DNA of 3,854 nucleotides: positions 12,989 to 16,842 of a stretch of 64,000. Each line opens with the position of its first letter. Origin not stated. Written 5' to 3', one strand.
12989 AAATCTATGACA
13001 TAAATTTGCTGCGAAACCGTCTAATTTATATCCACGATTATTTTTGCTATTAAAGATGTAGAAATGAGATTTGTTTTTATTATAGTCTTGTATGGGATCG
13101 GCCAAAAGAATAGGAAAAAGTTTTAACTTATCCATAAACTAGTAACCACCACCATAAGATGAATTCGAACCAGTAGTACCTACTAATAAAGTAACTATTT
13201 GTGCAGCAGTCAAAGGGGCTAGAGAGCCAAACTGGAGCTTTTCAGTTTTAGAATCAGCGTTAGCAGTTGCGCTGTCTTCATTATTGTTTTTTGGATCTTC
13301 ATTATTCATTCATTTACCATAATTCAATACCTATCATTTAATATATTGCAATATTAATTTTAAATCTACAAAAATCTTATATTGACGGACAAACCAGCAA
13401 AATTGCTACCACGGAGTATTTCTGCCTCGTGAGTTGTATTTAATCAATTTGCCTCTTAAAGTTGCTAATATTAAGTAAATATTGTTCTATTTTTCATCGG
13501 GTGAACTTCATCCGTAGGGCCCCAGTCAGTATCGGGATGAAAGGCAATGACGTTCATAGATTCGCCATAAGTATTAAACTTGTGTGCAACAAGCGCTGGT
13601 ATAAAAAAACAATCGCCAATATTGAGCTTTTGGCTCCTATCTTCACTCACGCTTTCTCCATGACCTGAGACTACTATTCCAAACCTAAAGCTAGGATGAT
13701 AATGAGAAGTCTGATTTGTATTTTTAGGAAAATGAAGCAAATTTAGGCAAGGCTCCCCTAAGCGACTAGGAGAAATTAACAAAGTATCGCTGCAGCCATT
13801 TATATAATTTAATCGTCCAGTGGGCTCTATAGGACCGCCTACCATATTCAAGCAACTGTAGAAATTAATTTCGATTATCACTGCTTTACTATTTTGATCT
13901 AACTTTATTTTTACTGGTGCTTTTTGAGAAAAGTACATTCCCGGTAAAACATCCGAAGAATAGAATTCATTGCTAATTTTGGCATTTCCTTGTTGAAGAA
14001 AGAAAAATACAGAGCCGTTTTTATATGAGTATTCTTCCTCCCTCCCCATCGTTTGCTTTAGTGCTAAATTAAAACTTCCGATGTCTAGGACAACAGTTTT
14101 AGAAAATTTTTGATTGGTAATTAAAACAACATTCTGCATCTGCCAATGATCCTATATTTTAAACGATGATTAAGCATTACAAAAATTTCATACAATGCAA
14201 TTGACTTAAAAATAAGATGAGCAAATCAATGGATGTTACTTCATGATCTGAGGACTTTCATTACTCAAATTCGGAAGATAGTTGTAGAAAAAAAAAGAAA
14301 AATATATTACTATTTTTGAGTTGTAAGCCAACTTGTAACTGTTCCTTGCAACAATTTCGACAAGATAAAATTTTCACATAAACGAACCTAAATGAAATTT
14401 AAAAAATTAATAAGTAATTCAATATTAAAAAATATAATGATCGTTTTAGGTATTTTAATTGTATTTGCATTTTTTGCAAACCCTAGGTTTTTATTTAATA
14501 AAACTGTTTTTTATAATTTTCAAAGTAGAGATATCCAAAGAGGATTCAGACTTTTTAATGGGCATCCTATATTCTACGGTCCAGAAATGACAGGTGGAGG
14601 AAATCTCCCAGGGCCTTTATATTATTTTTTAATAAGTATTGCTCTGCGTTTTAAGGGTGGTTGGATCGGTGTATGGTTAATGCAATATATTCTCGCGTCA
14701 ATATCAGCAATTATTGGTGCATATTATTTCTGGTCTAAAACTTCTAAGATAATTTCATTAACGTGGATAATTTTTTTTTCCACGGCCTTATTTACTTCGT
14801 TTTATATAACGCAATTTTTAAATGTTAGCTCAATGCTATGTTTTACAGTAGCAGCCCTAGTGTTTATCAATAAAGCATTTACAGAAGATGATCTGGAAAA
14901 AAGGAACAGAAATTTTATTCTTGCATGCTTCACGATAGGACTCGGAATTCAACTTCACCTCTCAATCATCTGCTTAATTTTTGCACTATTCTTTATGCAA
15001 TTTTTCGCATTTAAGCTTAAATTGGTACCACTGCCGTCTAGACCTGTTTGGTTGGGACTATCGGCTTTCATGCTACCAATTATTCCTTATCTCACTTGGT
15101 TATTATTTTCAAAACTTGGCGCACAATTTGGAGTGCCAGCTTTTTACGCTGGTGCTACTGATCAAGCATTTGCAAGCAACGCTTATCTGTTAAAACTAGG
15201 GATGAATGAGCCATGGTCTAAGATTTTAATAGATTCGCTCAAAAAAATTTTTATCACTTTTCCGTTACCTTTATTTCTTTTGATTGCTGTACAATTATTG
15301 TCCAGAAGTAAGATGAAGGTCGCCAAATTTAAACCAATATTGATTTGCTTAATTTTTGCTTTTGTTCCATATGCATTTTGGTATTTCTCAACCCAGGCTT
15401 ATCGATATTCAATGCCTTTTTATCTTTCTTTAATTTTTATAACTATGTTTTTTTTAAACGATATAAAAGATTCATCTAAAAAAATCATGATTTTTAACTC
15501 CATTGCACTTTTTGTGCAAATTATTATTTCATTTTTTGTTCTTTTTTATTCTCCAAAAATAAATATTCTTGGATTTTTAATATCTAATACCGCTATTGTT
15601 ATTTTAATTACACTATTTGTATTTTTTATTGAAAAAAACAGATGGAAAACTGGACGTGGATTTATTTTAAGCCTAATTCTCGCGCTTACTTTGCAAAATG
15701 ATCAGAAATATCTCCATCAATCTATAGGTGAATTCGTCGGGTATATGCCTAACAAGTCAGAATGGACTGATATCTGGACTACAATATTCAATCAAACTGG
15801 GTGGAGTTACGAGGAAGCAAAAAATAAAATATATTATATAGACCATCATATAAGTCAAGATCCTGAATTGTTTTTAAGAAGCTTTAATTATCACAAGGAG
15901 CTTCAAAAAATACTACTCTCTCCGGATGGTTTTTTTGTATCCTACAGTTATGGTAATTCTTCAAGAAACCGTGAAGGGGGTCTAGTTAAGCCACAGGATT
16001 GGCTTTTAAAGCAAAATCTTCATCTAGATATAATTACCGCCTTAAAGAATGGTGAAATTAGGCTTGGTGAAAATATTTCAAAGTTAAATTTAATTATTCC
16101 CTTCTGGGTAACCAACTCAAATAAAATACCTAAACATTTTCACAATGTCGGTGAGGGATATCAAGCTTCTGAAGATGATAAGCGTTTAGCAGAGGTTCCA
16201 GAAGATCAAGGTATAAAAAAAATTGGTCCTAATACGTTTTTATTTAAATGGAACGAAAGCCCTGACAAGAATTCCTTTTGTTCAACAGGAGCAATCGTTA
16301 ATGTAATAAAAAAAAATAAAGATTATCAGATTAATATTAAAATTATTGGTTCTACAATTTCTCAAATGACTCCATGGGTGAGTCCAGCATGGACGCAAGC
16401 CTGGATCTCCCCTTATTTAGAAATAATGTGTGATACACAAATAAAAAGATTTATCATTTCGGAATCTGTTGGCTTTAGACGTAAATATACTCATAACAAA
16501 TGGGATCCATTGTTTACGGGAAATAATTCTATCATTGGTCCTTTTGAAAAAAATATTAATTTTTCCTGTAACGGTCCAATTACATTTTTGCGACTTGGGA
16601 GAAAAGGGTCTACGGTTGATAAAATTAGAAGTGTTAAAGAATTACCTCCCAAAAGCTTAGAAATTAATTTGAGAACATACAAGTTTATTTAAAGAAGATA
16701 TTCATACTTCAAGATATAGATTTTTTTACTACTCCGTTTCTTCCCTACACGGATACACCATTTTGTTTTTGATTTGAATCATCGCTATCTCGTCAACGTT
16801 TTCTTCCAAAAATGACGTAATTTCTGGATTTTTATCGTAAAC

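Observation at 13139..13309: Unannotated 56-aa ORF ending in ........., stopping 3 nt before the PqqD-like gene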

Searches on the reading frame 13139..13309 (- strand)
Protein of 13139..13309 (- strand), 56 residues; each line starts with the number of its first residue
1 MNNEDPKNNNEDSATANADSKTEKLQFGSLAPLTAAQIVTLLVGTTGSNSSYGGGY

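Call 4: search_protein_families(library=pfam, proteins=[window:13139-13309:-], max_evalue=0.01)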
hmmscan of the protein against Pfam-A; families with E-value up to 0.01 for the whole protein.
window:13139-13309:- (56 aa): 0 families

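Call 5: search_protein_families(library=ncbifam, proteins=[window:13139-13309:-], max_evalue=0.01)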
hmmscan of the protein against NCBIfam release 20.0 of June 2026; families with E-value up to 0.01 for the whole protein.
window:13139-13309:- (56 aa): 0 families

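Call 8: search_protein_families(library=pfam, proteins=[window:13139-13309:-], max_evalue=10)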
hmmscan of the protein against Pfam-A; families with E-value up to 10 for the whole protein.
window:13139-13309:- (56 aa): 1 family
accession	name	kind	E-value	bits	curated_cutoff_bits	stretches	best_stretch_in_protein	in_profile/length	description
PF14352.11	DUF4402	-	0.026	15.6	25.2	1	21-53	5-35/129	Domain of unknown function (DUF4402)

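Call 11: find_encoding_contigs(protein=window:13139-13309:-, flank=10000, max_places=10)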
Protein window:13139-13309:- (56 aa): 1 contig read that carries it; 1 place shown.
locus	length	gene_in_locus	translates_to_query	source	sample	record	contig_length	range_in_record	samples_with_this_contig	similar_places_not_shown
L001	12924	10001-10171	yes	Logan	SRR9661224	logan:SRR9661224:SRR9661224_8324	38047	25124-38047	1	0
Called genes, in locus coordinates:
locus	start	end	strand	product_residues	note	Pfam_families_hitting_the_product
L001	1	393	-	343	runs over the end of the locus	PF09084:NMT1 (weak)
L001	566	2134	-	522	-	PF00884:Sulfatase, PF01663:Phosphodiest (faint), PF16347:SGSH_C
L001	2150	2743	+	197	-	-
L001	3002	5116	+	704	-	-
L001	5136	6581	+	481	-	PF00884:Sulfatase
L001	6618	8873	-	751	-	-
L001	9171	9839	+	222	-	PF07883:Cupin_2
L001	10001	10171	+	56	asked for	-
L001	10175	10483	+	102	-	-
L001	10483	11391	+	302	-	-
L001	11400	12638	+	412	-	PF00534:Glycos_transf_1, PF13692:Glyco_trans_1_4 (weak)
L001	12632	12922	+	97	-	?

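Call 13: find_homologous_proteins(query=window:13139-13309:-, max_evalue=10)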
Query window:13139-13309:- (56 aa): 7 proteins with E <= 10 among 7 candidates.
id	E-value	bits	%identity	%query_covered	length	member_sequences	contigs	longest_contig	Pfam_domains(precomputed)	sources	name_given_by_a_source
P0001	4.3e-28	112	100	100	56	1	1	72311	-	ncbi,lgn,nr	ncbi:MAG: hypothetical protein H7281_04415 [Bacteriovorax sp.]|nr:hypothetical protein [Bacteriovora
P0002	4.2e-17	78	76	96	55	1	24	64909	-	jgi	jgi:hypothetical protein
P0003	6.7e-16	75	75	96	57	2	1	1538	-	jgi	jgi:hypothetical protein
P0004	8.9e-16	74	70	100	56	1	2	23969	-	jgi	jgi:hypothetical protein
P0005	2.8e-14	70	67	96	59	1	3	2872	-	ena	-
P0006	8.3e-14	68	64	96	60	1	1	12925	-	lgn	-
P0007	1.4e-13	67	82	70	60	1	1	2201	-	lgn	-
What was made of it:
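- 13139..13309 (-): Precursor peptide gene, 56 codons plus TAG. Residues 1-26 form a variable acidic/Asn-rich N-terminus. Residues 27-44 are the conserved recognition-like motif. Residues 45-56 are the core. Called as a gene in other assemblies: calls 11 and 13.
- Checked: NCBI lists it as hypothetical protein H7281_04415 of a Bacteriovorax sp. MAG, and it was called as a gene in a Logan assembly of run SRR9661224 (calls 11, 13).
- Called as a gene elsewhere (calls 11, 13).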

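Call 39: find_related_loci(query=A4, collection=metagenome_contigs, flank=10000)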
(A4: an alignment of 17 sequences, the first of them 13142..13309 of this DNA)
Query A4 (56 aa) in metagenome_contigs; peptide patterns used: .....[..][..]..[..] (x = any residue, [..] = any of these).
85 stretches matched a pattern; 3 encode a relative of the query (tblastn E <= 1e-3); 3 distinct loci.
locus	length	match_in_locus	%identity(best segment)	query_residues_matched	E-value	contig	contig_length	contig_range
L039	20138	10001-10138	57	9-54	5e-13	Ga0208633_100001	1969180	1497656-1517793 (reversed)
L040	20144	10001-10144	56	7-54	5e-13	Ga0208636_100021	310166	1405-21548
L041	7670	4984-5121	43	2-48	4e-7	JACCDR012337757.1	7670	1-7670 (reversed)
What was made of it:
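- Tried and rejected: The metagenome scan with the peptide alignment confirmed only 3 of 85 pattern matches (call 39).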

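Call 69: search_protein_representatives(alignment_id=A1)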
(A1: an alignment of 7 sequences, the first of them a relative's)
Query: 7 sequences, 57 profile positions. Proteins with E-value up to 0.001 (for the whole library): 8; up to 1e-10: 3; up to 1e-30: 0. The best 8 are listed.
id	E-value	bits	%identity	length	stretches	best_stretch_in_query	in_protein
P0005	1.9e-29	117.5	-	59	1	1-57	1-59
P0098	5.4e-17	77.6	-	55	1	1-57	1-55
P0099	6.1e-17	77.5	-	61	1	4-57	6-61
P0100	2.3e-06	43.6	-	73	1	1-46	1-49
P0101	2.5e-06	43.4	-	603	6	16-49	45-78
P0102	6.4e-05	39.0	-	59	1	2-49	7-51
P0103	1.1e-04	38.3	-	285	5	17-49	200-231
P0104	5.3e-04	36.0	-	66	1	3-45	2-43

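Call 71: find_encoding_contigs(protein=P0102, flank=10000, max_places=3)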
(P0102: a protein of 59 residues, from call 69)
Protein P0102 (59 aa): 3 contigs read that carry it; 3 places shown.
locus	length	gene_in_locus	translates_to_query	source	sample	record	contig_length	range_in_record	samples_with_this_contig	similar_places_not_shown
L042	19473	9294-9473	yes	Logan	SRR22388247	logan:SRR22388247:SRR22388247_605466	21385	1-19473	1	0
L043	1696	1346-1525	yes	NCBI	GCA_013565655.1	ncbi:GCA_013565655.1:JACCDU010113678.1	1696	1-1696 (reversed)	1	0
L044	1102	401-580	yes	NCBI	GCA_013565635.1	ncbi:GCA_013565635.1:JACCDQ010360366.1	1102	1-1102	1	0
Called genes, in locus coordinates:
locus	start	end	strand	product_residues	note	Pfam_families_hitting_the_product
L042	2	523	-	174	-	?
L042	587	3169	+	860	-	PF00675:Peptidase_M16, PF05193:Peptidase_M16_C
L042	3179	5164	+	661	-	PF00534:Glycos_transf_1, PF13692:Glyco_trans_1_4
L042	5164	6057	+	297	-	-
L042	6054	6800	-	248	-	PF00005:ABC_tran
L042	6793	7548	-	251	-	PF01061:ABC2_membrane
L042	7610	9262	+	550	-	PF04055:Radical_SAM, PF13353:Fer4_12 (faint)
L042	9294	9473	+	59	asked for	-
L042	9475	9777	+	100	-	PF05402:PqqD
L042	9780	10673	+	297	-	-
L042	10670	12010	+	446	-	PF04055:Radical_SAM (weak)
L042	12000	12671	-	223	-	PF02311:AraC_binding (weak), PF07883:Cupin_2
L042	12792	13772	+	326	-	PF12974:Phosphonate-bd (weak)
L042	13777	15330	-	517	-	PF02310:B12-binding, PF04055:Radical_SAM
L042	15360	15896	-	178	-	PF09335:VTT_dom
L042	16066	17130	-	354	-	PF13621:Cupin_8, PF08007:JmjC_2, PF07883:Cupin_2 (weak)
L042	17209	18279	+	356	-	PF13528:Glyco_trans_1_3 (faint), PF04101:Glyco_tran_28_C (weak)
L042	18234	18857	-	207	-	PF13489:Methyltransf_23 (weak), PF13847:Methyltransf_31, PF08241:Methyltransf_11, PF08242:Methyltransf_12, PF13649:Methyltransf_25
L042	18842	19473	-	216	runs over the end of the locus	PF13847:Methyltransf_31 (weak), PF08242:Methyltransf_12 (weak), PF13649:Methyltransf_25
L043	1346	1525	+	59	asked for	-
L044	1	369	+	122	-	?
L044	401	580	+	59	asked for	-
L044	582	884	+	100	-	PF05402:PqqD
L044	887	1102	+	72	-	?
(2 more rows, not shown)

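Call 72: find_encoding_contigs(protein=P0100, flank=10000, max_places=3)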
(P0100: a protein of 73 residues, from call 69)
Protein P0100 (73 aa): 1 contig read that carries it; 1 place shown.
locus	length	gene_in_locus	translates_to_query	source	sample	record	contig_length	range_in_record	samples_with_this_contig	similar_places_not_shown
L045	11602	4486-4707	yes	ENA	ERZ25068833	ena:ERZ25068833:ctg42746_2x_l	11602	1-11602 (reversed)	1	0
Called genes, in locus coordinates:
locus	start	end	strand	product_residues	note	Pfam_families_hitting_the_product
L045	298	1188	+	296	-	PF12974:Phosphonate-bd (weak)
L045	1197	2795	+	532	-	-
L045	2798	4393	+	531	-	PF04055:Radical_SAM, PF13353:Fer4_12 (faint)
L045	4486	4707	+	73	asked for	-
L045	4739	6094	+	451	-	PF04055:Radical_SAM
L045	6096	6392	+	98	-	PF05402:PqqD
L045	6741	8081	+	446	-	PF00534:Glycos_transf_1, PF13692:Glyco_trans_1_4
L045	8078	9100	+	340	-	-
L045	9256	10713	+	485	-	-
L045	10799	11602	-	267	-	?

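Call 80: find_encoding_contigs(protein=P0104, flank=10000, max_places=2)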
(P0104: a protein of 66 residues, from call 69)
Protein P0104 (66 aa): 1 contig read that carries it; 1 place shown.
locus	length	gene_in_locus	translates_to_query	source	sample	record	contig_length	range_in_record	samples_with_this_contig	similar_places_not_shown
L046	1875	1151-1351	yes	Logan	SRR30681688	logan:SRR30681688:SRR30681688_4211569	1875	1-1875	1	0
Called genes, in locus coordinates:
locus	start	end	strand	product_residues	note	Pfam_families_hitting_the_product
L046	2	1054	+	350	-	?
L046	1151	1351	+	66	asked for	-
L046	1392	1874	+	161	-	?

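Call 81: find_encoding_contigs(protein=P0098, flank=10000, max_places=2)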
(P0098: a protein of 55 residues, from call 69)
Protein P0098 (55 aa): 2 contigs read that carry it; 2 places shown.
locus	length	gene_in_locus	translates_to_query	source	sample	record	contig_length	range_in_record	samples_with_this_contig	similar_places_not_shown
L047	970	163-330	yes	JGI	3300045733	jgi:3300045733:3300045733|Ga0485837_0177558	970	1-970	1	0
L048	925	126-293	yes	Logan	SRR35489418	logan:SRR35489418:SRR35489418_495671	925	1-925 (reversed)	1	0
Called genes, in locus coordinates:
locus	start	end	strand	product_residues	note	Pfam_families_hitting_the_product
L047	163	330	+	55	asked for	-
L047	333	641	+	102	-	-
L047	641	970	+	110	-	?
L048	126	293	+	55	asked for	-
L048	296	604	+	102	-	-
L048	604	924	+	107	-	?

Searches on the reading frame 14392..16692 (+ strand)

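Call 4: search_protein_families(library=pfam, proteins=[window:14392-16692:+], max_evalue=0.01)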
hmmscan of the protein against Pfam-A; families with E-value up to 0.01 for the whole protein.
window:14392-16692:+ (766 aa): 1 family
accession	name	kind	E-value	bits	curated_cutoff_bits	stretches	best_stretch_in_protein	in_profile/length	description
PF11028.14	TMEM260-like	-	0.0095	16.2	24.2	1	145-206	111-173/179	Protein O-mannosyl-transferase TMEM260-like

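Call 5: search_protein_families(library=ncbifam, proteins=[window:14392-16692:+], max_evalue=0.01)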
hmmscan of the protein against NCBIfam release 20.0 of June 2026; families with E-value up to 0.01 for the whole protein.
window:14392-16692:+ (766 aa): 0 families

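Call 8: search_protein_families(library=pfam, proteins=[window:14392-16692:+], max_evalue=10)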
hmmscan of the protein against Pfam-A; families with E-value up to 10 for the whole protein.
window:14392-16692:+ (766 aa): 2 families
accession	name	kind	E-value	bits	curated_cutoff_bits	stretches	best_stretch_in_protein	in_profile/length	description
PF11028.14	TMEM260-like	-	0.0095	16.2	24.2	1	145-206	111-173/179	Protein O-mannosyl-transferase TMEM260-like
PF04478.17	Mid2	-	0.17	12.1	23.2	1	145-198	18-70/150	Mid2 like cell wall stress sensor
